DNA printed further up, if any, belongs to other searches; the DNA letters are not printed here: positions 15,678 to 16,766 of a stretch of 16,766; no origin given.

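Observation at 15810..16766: Abrupt switch to A+C-rich, G/T-avoiding sequence with a stop-free partial ORF; junction coincides with an EcoRI site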

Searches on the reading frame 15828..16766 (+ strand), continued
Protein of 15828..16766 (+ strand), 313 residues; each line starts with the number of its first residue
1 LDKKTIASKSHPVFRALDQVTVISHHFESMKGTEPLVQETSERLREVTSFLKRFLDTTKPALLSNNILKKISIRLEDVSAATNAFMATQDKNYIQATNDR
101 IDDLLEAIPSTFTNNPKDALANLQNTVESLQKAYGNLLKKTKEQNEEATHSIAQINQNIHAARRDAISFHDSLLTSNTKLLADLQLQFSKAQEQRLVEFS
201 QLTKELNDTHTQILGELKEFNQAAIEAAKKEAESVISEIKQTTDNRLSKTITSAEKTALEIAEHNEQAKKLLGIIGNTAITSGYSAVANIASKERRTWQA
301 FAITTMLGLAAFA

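Call 72: predict_structure(alignment_id=A3)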
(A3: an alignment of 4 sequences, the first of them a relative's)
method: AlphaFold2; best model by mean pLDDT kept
length: 437 residues; sequences in the alignment: 4
mean_pLDDT: 58.0   pTM: 0.28
mean pLDDT of the five models: 58.0, 52.6, 51.7, 50.1, 49.3
residues with pLDDT >= 90: 16; 70-90: 94; 50-70: 165; < 50: 162
segments of 3 or more residues with pLDDT < 50: 1-7, 111-127, 237-243, 245-247, 271-307, 348-354, 374-376, 378-382, 396-437
pLDDT, mean of each block of 10 residues (from residue 1): 47 83 87 78 86 69 71 91 89 88 77 34 43 61 66 58 62 63 61 66 72 74 66 46 46 56 54 37 30 40 48 50 51 50 50 49 50 48 49 49 34 35 41 39
secondary structure, 60 per line:
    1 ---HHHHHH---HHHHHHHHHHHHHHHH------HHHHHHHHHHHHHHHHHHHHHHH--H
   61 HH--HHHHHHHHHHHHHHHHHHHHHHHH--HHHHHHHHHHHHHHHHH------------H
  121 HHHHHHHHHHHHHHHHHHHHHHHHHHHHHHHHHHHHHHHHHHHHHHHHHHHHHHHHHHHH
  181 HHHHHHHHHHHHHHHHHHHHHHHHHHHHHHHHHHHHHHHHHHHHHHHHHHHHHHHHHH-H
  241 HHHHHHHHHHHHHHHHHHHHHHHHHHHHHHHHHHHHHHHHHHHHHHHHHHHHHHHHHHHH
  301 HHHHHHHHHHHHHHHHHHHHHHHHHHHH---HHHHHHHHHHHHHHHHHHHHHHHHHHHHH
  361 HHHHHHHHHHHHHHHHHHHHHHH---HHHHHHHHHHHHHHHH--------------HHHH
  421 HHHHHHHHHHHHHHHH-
elements in order: H4-9 H13-28 H35-57 H65-88 H91-107 H120-238 H240-328 H332-383 H387-402 H417-436
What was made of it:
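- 15828..16157 (+): N-terminal helical-bundle domain, residues 1 to about 110. Codon bias is weaker in its first ~55 codons. The AF2 model of homologue P0151 has pLDDT of about 70-90 over residues ~10-110, all helical (call 72).
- Tried and rejected: Too poor (pLDDT 58) for a fold search (call 72).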

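Call 74: search_protein_families(library=pfam, proteins=[L026:2666-4525:+, L042:4110-6233:+, L040:14-673:+, L038:2969-3574:+, L040:3027-3935:+], max_evalue=0.001)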
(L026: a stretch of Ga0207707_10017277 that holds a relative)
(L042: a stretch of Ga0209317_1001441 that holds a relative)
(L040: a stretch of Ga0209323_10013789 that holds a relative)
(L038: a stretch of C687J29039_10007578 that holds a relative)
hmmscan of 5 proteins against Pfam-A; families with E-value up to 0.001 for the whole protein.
L026:2666-4525:+ (619 aa): 1 family
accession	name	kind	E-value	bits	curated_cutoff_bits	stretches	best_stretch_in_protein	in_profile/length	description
PF10592.14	AIPR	-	1.1e-38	134.1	25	1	250-410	1-159/308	AIPR protein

L042:4110-6233:+ (707 aa): 2 families
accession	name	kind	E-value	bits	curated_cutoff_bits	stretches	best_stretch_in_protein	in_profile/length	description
PF02384.22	N6_Mtase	-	8e-57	193.4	20.4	1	162-436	5-253/311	N-6 DNA Methylase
PF12161.14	HsdM_N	-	4.7e-24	86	24.5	1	9-147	1-135/135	HsdM N-terminal domain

L040:14-673:+ (219 aa): 1 family
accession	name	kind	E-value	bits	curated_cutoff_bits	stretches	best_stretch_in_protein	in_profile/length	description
PF14219.11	DUF4328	-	7.4e-36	123.6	27.2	1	54-208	6-165/166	Domain of unknown function (DUF4328)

L038:2969-3574:+ (201 aa): 0 families

L040:3027-3935:+ (302 aa): 0 families

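Call 75: search_protein_families(library=padloc, proteins=[P0151, P0029], max_evalue=0.001)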
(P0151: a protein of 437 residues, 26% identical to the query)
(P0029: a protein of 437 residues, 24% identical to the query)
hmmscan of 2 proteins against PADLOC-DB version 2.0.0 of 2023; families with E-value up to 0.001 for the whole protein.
P0151 (437 aa): 5 families
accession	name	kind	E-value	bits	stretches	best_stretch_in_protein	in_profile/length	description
PDLC03839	LeoA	-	5.9e-06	23.6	1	118-367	239-485/559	-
PDLC03842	LeoB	-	0.00015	18.8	1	139-277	277-421/568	-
PDLC03859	LmuB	-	0.00066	17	1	135-277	275-470/611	-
PDLC04895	PDC-S06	-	0.00088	15.9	0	26-282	245-493/784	-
PDLC00582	JetC3|JetC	-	0.00094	15.1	0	127-235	976-1084/1472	DUF3584 domain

P0029 (437 aa): 5 families
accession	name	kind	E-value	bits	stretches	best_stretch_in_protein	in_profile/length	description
PDLC00582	JetC3|JetC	-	7e-05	18.8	1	54-237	908-1086/1472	DUF3584 domain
PDLC03859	LmuB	-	0.00022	18.6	1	41-257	271-486/611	-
PDLC03842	LeoB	-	0.0003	17.8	1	139-263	277-402/568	-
PDLC03839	LeoA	-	0.00065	16.9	1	132-347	277-464/559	-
PDLC00580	JetC3|JetC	-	0.00068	16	1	123-274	721-869/1068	DUF3584 domain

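Call 82: search_dna_similar(query=window:15828-16766:+, collection=plasmids, mode=protein, max_evalue=0.001, max_rows=15)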
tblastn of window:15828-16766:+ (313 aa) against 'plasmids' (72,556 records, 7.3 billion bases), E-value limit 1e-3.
Records with a match: 2; places in all: 2; records where one place covers at least 80% of the query: 2.
Best place of each record, by identity: <60% 2.
By first word of the organism name: Parageobacillus 1; Geobacillus 1.
By predicted mobility (MOB-suite, as given by PLSDB): non-mobilizable 2.
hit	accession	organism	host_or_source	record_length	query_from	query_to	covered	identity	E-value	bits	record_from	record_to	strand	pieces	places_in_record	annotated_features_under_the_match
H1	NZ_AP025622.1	Parageobacillus thermoglucosidasius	-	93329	10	313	97%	21.8%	3e-7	59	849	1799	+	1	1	hypothetical protein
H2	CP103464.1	Geobacillus sp. CX412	-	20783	10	313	97%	21.7%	1e-5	54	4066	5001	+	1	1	record has no annotation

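Call 83: search_dna_similar(query=window:15828-16766:+, collection=phages, mode=protein, max_evalue=0.001, max_rows=15)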
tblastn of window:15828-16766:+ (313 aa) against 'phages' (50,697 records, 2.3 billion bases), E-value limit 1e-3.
No match.

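Call 84: get_annotated_region(hit=H1, flank=5000)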
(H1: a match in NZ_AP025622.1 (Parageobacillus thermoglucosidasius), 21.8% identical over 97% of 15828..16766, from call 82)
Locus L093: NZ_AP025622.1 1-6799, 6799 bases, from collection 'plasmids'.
description: Parageobacillus thermoglucosidasius strain BH4-1 plasmid pPthBH4-1, complete sequence
organism: Parageobacillus thermoglucosidasius (NCBI taxid 1426)
taxonomy: Bacteria; Bacillota; Bacilli; Bacillales; Bacillaceae; Parageobacillus; Parageobacillus thermoglucosidasius
host: -; source: -; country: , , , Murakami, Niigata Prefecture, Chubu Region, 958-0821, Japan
typing (MOB-suite, as given by PLSDB): non-mobilizable
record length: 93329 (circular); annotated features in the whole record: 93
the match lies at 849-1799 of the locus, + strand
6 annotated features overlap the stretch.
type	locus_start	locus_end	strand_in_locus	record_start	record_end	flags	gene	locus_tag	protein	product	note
CDS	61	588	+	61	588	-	-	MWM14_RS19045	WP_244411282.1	IS630 family transposase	-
CDS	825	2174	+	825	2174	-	-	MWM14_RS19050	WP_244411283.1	hypothetical protein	-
CDS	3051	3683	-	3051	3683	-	-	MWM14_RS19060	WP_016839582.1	LysE family transporter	GO:0006865 - amino acid transport [Evidence IEA]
CDS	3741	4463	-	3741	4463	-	-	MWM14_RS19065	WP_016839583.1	YqcI/YcgG family protein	-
CDS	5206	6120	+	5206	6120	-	-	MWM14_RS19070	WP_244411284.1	tyrosine-type recombinase/integrase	GO:0015074 - DNA integration [Evidence IEA]; GO:0006310 - DNA recombination [Evidence IEA]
CDS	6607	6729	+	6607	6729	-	-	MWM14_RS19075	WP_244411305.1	hypothetical protein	-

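Call 88: search_protein_families(library=phrogs, proteins=[window:15828-16766:+, P0151, P0007, P0003], max_evalue=0.001)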
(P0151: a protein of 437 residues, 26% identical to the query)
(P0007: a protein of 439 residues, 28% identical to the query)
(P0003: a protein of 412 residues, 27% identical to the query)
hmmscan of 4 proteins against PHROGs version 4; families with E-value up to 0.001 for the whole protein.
window:15828-16766:+ (313 aa): 1 family
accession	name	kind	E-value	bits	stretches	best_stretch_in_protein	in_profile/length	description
phrog_4070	-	tail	0.00045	19.4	1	74-255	218-405/989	tail length tape measure protein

P0151 (437 aa): 1 family
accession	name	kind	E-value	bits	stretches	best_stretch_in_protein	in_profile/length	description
phrog_33360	-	tail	0.00039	19.4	1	16-225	78-274/1239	tail length tape measure protein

P0007 (439 aa): 1 family
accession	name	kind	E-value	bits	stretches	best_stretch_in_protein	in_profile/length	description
phrog_77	-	DNA, RNA and nucleotide metabolism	7.7e-05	22.4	1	102-277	572-707/967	SbcC-like subunit of palindrome specific endonuclease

P0003 (412 aa): 0 families
